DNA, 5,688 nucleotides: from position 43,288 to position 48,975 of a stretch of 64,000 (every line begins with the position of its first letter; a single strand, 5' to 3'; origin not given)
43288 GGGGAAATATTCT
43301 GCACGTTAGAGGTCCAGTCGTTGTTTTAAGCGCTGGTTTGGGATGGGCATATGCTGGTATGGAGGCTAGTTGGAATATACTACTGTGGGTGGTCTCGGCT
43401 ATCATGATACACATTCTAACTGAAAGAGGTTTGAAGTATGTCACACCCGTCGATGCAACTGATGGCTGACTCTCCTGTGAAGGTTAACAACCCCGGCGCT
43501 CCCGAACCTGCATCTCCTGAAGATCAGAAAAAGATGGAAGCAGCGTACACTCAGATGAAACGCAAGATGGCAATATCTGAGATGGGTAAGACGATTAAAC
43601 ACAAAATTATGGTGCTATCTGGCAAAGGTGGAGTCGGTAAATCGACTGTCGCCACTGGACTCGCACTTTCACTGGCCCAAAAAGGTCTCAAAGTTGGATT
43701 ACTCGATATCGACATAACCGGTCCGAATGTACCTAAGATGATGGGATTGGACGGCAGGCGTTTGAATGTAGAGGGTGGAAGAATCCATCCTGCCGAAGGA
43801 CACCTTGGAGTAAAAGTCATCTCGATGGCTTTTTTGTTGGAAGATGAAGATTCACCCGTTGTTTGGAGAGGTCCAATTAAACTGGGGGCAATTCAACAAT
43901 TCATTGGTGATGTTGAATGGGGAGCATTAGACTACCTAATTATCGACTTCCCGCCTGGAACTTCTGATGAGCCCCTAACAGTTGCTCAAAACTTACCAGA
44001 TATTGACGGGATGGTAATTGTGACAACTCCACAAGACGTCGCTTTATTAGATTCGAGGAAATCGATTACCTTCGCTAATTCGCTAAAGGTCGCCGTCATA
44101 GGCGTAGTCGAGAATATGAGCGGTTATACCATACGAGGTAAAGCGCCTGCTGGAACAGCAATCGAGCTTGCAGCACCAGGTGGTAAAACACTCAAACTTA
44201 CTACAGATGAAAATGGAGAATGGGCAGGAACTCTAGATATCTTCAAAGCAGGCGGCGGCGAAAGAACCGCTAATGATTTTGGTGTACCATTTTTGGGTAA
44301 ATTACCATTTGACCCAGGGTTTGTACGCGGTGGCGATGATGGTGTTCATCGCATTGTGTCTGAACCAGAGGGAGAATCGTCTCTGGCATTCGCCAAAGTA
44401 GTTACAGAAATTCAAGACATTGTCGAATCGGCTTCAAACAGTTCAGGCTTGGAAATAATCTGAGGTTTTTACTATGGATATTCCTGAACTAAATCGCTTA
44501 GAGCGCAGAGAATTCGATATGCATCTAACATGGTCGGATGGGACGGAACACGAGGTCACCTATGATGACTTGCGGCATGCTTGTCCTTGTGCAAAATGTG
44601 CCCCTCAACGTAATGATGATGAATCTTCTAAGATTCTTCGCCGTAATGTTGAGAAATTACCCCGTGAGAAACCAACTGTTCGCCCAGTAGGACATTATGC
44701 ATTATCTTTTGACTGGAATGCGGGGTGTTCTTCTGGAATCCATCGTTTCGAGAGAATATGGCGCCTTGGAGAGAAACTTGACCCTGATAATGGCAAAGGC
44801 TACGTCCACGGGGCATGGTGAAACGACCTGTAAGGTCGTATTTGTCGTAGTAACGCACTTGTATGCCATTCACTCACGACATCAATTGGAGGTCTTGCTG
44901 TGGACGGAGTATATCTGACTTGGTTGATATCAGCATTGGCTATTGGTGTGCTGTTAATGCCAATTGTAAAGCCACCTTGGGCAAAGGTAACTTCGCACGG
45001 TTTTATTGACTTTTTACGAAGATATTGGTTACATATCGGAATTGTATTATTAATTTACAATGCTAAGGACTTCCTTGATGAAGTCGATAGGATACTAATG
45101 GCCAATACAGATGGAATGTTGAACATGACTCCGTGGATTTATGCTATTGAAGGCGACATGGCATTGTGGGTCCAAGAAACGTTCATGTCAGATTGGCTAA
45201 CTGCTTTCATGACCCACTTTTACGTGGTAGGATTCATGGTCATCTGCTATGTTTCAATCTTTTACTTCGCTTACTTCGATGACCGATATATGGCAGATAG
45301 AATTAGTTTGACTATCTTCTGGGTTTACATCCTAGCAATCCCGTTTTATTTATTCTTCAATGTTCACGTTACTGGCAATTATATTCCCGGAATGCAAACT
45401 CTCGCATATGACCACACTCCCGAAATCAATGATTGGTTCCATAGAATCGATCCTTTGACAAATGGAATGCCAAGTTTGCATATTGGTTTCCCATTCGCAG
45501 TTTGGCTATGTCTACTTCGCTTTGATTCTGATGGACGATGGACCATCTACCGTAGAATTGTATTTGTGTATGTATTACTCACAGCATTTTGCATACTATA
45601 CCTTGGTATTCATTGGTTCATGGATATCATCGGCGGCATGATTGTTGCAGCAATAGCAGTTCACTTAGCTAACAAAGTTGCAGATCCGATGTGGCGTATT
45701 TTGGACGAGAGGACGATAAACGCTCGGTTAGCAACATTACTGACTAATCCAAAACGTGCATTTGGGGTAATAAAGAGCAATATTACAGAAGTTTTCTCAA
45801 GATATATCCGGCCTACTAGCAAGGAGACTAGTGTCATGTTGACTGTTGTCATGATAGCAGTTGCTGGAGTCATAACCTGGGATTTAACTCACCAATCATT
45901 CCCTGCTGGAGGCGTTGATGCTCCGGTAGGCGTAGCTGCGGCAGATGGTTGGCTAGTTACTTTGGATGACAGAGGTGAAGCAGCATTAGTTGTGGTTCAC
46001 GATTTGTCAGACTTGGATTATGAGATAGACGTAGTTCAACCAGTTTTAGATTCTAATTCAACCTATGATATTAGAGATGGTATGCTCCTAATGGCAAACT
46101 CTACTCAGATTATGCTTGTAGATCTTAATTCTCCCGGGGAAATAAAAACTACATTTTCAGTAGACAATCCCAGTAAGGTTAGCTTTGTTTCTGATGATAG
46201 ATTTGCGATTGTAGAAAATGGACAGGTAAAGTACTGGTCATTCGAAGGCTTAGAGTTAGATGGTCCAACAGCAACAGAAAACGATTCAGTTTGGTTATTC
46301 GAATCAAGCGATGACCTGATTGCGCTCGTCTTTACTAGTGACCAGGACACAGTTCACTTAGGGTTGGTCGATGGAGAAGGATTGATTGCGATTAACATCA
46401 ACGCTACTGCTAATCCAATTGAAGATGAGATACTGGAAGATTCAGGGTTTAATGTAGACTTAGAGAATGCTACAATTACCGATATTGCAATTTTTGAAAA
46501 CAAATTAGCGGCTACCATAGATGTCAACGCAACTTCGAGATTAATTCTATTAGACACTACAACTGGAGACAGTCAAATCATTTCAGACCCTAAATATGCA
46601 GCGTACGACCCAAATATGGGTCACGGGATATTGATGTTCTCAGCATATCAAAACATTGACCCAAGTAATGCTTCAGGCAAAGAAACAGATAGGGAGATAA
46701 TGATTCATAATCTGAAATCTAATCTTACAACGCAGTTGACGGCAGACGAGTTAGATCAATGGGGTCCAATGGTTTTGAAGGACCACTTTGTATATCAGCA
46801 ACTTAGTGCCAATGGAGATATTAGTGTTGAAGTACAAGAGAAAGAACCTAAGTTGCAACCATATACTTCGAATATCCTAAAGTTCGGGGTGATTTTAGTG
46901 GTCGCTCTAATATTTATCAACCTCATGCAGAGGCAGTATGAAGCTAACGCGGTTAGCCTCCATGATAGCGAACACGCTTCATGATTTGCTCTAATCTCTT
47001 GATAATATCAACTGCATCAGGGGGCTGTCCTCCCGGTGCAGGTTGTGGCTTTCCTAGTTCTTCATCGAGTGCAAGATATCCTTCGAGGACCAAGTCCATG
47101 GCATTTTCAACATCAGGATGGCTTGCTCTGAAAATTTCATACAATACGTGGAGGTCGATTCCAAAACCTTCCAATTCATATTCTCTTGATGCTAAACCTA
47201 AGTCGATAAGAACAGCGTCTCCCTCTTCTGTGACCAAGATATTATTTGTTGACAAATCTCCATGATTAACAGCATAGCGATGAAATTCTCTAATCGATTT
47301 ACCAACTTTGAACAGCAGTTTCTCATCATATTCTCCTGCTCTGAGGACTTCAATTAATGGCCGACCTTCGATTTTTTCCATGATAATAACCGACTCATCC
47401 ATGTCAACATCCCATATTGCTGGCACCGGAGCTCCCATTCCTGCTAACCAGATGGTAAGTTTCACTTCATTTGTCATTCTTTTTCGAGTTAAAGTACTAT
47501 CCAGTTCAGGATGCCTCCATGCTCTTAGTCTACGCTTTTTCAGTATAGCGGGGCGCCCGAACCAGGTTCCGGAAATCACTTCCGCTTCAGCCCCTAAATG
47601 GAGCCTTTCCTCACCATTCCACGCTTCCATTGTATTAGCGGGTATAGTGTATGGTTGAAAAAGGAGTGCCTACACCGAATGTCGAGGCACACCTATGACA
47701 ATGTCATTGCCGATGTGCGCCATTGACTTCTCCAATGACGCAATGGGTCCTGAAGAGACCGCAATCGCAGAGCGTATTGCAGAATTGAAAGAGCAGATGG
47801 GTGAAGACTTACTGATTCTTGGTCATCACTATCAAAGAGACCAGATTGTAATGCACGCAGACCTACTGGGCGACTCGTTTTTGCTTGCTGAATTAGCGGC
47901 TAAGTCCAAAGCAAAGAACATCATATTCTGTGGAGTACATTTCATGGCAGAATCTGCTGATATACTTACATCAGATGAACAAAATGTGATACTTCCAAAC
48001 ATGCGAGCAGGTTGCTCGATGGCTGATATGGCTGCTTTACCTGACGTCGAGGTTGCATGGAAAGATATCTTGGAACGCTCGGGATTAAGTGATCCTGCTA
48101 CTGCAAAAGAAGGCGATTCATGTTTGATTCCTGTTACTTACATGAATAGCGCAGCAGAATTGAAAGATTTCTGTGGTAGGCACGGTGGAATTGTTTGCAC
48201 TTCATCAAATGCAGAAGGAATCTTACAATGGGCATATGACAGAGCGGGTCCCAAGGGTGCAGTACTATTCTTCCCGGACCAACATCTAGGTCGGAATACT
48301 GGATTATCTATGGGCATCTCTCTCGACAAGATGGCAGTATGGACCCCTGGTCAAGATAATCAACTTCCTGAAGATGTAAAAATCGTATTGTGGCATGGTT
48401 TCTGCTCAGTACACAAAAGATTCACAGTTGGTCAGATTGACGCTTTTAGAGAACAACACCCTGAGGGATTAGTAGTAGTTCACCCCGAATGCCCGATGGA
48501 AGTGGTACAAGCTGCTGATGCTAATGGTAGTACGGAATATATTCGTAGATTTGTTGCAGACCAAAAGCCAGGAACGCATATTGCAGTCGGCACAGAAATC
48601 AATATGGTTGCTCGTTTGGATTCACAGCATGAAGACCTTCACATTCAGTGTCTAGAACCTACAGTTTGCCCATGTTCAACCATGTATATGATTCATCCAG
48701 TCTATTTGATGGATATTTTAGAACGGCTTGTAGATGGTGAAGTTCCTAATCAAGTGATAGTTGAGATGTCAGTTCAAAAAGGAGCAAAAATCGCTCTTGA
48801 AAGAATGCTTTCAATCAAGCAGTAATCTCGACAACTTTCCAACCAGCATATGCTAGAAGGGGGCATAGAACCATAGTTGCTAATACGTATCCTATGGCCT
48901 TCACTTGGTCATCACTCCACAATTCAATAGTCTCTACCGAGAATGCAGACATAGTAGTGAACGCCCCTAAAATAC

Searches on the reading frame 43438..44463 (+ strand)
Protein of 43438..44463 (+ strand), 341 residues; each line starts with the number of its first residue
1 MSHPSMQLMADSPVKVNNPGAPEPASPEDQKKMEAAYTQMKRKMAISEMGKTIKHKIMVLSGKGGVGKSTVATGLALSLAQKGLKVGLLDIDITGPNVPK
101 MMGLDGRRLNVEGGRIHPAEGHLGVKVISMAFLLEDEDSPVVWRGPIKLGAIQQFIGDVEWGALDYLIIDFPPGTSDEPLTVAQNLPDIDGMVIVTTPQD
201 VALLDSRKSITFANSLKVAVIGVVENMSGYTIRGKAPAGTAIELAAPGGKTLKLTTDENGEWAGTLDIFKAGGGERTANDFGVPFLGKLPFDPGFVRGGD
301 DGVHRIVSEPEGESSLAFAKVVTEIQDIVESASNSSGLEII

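Call 63: search_protein_families(library=pfam, proteins=[window:43438-44463:+], max_evalue=0.001)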
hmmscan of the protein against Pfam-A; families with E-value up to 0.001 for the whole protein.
window:43438-44463:+ (341 aa): 9 families
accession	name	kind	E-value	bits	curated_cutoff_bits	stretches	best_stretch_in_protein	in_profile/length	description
PF10609.15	ParA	-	2.2e-87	293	27.1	2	53-232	2-179/246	NUBPL iron-transfer P-loop NTPase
PF01656.29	CbiA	-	2e-13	50.8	25.4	1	57-226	1-81/125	CobQ/CobB/MinD/ParA nucleotide binding domain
PF13614.12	AAA_31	-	1.3e-08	35.5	27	1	56-94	3-41/177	AAA domain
PF09140.17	MipZ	-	7.6e-07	29.1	20.7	1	55-102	1-48/262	ATPase MipZ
PF02374.21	ArsA_ATPase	-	1.8e-06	27.9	24.3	1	56-92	2-38/305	Anion-transporting ATPase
PF13481.12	AAA_25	-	6.7e-05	23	27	1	50-85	28-62/195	AAA domain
PF03193.22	RsgA_GTPase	-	0.0001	22.6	30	1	33-79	84-130/174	RsgA GTPase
PF03308.22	MeaB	-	0.00027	20.5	23.1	1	49-96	27-74/273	Methylmalonyl Co-A mutase-associated GTPase MeaB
PF20720.3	nSTAND3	-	0.00046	20.3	27.2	1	53-86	15-48/155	Novel STAND NTPase 3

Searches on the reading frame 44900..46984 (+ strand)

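Call 63: search_protein_families(library=pfam, proteins=[window:44900-46984:+], max_evalue=0.001)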
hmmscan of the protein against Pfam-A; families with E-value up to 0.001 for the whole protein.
window:44900-46984:+ (694 aa): 2 families
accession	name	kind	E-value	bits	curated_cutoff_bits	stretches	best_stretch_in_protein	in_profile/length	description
PF14378.12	PAP2_3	-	6.7e-11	42.8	27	1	86-254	13-188/190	PAP2 superfamily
PF01569.27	PAP2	-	1e-07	32.2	27.2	1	180-258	47-122/130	PAP2 superfamily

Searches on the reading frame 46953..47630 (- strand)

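Call 77: search_protein_families(library=pfam, proteins=[window:46953-47630:-], max_evalue=0.00001)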
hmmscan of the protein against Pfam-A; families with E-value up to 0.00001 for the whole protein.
window:46953-47630:- (225 aa): 4 families
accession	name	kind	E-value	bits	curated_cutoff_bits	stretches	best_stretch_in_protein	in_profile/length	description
PF01163.29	RIO1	-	7.2e-11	42.5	22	1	40-147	43-151/187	RIO domain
PF06293.20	Kdo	-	3.3e-09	36.9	21.3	1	79-146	91-168/207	Lipopolysaccharide kinase (Kdo/WaaP) family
PF01636.29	APH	-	1.4e-07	31.9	23.2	0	121-148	170-198/239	Phosphotransferase enzyme family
PF00069.31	Pkinase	-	5.2e-06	26.5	31.7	1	77-149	70-147/263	Protein kinase domain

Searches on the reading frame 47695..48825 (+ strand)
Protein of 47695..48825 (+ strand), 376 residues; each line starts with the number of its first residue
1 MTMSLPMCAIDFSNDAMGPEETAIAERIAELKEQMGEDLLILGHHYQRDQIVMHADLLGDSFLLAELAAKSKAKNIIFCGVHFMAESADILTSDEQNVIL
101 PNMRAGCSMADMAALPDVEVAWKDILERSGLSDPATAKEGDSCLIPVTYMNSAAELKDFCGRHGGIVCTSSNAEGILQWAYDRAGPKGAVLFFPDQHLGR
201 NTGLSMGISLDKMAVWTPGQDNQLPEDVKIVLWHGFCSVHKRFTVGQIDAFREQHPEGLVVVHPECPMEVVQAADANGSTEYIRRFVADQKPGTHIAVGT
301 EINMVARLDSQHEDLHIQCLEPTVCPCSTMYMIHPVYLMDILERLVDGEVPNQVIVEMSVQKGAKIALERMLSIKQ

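Call 77: search_protein_families(library=pfam, proteins=[window:47695-48825:+], max_evalue=0.00001)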
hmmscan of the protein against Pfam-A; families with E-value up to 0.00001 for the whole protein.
window:47695-48825:+ (376 aa): 1 family
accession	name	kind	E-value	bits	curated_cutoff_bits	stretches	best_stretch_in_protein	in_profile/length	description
PF02445.21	NadA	-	2.9e-89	299.6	27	1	26-372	1-294/295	Quinolinate synthetase A protein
